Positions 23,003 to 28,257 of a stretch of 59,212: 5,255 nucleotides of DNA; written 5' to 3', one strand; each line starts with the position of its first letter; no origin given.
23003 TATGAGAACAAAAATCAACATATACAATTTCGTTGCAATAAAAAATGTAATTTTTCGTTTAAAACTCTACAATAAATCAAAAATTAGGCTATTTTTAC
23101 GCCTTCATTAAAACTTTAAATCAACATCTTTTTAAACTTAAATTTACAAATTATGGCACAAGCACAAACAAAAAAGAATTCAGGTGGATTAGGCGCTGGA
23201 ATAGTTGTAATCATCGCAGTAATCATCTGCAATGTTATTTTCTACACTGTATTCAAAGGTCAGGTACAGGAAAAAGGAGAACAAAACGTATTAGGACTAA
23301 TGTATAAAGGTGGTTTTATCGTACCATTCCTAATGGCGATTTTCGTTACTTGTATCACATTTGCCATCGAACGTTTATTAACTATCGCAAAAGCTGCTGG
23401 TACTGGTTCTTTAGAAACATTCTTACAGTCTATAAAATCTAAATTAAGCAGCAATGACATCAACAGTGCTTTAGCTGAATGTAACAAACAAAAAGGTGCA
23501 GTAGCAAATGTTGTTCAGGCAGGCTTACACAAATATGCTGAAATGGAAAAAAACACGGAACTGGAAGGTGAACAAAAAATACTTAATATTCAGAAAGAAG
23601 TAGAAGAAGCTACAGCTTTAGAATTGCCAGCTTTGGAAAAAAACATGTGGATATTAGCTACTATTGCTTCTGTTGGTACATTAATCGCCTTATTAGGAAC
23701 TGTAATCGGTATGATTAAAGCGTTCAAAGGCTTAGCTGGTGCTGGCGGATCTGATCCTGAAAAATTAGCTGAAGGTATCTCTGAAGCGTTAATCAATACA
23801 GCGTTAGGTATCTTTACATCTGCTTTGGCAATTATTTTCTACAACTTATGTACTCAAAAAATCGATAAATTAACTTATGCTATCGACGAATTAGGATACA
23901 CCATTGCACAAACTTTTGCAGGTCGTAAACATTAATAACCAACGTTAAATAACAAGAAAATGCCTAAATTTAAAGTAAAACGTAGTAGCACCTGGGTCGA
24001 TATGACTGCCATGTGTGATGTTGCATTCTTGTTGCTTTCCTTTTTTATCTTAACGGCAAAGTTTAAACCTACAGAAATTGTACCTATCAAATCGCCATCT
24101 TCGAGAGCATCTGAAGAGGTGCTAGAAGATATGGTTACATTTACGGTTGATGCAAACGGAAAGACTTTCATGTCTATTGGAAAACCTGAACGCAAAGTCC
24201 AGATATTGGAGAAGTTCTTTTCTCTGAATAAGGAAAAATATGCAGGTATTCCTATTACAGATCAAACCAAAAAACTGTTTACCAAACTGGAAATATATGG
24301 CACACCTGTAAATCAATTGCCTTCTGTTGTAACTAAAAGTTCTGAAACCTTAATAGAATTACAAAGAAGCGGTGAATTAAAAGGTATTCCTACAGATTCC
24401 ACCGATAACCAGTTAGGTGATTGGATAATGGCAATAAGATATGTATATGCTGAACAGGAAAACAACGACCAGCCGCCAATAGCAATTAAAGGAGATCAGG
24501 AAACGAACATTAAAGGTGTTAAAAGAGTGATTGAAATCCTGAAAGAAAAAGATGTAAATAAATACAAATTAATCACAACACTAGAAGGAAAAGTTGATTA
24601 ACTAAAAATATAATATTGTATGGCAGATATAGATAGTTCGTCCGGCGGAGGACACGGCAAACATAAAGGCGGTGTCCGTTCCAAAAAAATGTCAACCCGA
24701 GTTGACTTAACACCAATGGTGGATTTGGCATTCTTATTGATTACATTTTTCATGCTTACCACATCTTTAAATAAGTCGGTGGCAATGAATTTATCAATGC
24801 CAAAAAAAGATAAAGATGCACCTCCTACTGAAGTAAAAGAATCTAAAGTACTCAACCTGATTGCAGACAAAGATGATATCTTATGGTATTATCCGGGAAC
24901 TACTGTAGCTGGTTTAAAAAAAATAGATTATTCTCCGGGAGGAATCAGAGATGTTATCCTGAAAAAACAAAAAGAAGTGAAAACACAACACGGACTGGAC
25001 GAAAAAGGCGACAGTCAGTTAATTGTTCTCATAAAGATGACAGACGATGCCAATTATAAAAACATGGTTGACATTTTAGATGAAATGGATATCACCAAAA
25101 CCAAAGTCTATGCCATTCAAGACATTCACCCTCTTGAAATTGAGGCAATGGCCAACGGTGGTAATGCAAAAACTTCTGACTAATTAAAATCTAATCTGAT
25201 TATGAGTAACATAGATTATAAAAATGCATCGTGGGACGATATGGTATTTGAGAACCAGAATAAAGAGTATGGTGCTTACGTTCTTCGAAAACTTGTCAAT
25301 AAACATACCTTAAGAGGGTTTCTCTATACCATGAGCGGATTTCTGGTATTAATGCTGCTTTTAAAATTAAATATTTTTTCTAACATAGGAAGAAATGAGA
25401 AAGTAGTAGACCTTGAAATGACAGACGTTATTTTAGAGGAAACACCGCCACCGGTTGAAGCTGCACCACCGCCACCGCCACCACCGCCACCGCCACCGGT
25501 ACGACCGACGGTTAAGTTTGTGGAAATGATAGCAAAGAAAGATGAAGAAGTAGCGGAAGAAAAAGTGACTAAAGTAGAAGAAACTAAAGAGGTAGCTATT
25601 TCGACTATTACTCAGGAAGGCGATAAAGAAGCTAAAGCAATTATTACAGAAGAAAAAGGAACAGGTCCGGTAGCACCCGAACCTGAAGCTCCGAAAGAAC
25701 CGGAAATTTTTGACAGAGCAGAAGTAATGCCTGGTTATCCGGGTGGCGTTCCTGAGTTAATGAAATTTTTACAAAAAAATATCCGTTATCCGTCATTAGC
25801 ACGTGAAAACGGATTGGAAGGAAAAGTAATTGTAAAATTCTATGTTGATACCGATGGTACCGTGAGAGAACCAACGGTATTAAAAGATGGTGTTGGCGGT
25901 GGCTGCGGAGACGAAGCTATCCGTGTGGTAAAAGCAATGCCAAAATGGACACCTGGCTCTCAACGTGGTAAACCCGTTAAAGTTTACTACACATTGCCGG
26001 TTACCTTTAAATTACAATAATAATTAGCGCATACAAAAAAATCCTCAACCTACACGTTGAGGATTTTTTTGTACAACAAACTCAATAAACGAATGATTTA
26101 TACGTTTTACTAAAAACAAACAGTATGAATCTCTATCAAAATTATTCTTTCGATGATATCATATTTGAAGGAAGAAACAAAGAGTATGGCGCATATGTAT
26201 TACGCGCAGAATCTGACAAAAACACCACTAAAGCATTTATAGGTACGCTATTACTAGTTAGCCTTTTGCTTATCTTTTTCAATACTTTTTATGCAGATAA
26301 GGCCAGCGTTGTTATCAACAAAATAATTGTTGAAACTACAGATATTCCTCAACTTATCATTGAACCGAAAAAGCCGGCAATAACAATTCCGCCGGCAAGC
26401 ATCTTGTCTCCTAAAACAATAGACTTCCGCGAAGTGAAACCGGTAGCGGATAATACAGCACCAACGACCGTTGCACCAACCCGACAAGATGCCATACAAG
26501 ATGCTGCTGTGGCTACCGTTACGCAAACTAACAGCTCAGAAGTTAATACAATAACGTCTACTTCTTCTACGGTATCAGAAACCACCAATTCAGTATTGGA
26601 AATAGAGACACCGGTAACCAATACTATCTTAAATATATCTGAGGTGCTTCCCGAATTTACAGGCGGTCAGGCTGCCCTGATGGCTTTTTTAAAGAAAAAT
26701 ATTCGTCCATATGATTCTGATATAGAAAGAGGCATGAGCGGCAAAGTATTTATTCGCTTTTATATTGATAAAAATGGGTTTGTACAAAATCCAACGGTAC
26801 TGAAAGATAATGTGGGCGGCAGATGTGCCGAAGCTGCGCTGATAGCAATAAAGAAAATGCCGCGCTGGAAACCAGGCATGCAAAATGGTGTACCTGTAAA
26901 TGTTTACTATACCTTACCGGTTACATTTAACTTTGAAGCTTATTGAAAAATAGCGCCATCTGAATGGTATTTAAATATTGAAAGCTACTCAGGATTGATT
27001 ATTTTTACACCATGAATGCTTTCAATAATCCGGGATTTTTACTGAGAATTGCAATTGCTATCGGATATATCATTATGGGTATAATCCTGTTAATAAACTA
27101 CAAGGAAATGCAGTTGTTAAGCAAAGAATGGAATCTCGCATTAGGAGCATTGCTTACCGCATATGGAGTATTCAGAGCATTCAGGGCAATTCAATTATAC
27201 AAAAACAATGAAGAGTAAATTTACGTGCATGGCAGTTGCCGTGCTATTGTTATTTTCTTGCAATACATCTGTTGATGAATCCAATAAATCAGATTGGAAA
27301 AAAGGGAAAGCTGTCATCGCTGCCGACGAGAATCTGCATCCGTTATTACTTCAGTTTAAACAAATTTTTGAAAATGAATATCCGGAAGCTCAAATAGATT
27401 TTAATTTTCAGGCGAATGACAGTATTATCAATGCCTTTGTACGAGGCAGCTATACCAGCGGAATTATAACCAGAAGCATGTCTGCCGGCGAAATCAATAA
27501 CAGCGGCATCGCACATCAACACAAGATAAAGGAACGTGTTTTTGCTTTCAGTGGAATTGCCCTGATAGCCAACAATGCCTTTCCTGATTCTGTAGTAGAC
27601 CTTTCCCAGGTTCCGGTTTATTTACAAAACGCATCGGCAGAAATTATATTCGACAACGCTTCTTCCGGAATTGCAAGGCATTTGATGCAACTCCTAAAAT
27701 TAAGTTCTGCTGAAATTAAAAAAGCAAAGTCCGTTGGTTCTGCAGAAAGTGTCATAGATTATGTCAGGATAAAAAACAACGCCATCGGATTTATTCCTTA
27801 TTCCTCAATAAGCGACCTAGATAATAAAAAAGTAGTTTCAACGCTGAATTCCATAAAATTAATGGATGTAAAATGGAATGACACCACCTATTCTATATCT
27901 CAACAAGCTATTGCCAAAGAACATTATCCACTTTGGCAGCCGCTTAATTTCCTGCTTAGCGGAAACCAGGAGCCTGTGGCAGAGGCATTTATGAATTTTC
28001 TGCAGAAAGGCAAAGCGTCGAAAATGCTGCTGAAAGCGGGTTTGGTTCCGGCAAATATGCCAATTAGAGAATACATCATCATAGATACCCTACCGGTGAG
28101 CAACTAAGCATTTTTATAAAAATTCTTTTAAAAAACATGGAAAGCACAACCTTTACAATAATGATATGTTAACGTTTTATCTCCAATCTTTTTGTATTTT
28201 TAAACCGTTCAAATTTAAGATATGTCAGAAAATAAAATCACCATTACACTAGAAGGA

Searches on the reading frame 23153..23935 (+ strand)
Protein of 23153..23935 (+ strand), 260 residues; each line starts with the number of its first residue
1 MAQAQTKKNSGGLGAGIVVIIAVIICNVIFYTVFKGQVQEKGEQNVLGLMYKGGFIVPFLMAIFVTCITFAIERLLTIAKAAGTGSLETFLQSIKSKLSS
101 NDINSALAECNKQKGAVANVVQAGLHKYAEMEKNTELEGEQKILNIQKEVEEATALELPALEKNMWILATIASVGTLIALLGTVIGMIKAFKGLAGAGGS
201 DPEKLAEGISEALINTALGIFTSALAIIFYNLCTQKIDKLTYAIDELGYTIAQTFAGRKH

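Call 47: search_protein_families(library=pfam, proteins=[window:23153-23935:+], max_evalue=0.00001)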
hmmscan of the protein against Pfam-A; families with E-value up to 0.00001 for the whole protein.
window:23153-23935:+ (260 aa): 1 family
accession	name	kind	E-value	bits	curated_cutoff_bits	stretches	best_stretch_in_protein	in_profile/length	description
PF01618.21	MotA_ExbB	-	2.1e-29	102.3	22.9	1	117-245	6-126/127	MotA/TolQ/ExbB proton channel family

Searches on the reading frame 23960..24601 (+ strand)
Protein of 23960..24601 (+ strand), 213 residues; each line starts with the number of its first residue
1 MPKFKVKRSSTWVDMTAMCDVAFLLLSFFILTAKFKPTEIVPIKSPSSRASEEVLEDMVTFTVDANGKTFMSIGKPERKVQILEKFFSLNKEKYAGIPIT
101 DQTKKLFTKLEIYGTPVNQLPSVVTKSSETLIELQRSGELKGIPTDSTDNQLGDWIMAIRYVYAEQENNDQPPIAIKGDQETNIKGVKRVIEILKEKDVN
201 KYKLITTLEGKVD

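Call 47: search_protein_families(library=pfam, proteins=[window:23960-24601:+], max_evalue=0.00001)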
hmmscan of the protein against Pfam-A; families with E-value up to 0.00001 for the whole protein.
window:23960-24601:+ (213 aa): 1 family
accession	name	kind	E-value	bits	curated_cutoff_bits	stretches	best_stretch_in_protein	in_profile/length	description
PF02472.21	ExbD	-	1e-16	61.6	25.4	1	10-207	5-126/128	Biopolymer transport protein ExbD/TolR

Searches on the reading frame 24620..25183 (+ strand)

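Call 47: search_protein_families(library=pfam, proteins=[window:24620-25183:+], max_evalue=0.00001)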
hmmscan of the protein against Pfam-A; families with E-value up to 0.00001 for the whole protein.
window:24620-25183:+ (187 aa): 1 family
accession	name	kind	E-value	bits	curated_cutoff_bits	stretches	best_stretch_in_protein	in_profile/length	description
PF02472.21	ExbD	-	5e-17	62.6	25.4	1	22-159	2-116/128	Biopolymer transport protein ExbD/TolR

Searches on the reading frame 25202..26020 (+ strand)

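Call 47: search_protein_families(library=pfam, proteins=[window:25202-26020:+], max_evalue=0.00001)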
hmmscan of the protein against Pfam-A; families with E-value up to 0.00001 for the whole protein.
window:25202-26020:+ (272 aa): 1 family
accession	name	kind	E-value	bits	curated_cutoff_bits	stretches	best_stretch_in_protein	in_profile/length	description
PF03544.19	TonB_C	-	4.2e-18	66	24.6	1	193-271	2-79/79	Gram-negative bacterial TonB protein C-terminal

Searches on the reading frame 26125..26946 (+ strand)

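Call 47: search_protein_families(library=pfam, proteins=[window:26125-26946:+], max_evalue=0.00001)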
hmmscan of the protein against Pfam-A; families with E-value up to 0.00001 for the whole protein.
window:26125-26946:+ (273 aa): 1 family
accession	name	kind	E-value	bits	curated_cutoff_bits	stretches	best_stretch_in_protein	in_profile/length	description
PF03544.19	TonB_C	-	2e-14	54.2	24.6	1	201-269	11-78/79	Gram-negative bacterial TonB protein C-terminal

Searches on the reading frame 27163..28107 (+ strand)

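Call 47: search_protein_families(library=pfam, proteins=[window:27163-28107:+], max_evalue=0.00001)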
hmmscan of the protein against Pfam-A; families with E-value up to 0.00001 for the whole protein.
window:27163-28107:+ (314 aa): 2 families
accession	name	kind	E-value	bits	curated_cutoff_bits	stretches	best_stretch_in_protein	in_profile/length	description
PF12849.12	PBP_like_2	-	2.2e-16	60.9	27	1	48-280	10-263/267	PBP superfamily domain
PF13531.11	SBP_bac_11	-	3.6e-08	33.9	25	1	52-294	3-226/227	Bacterial extracellular solute-binding protein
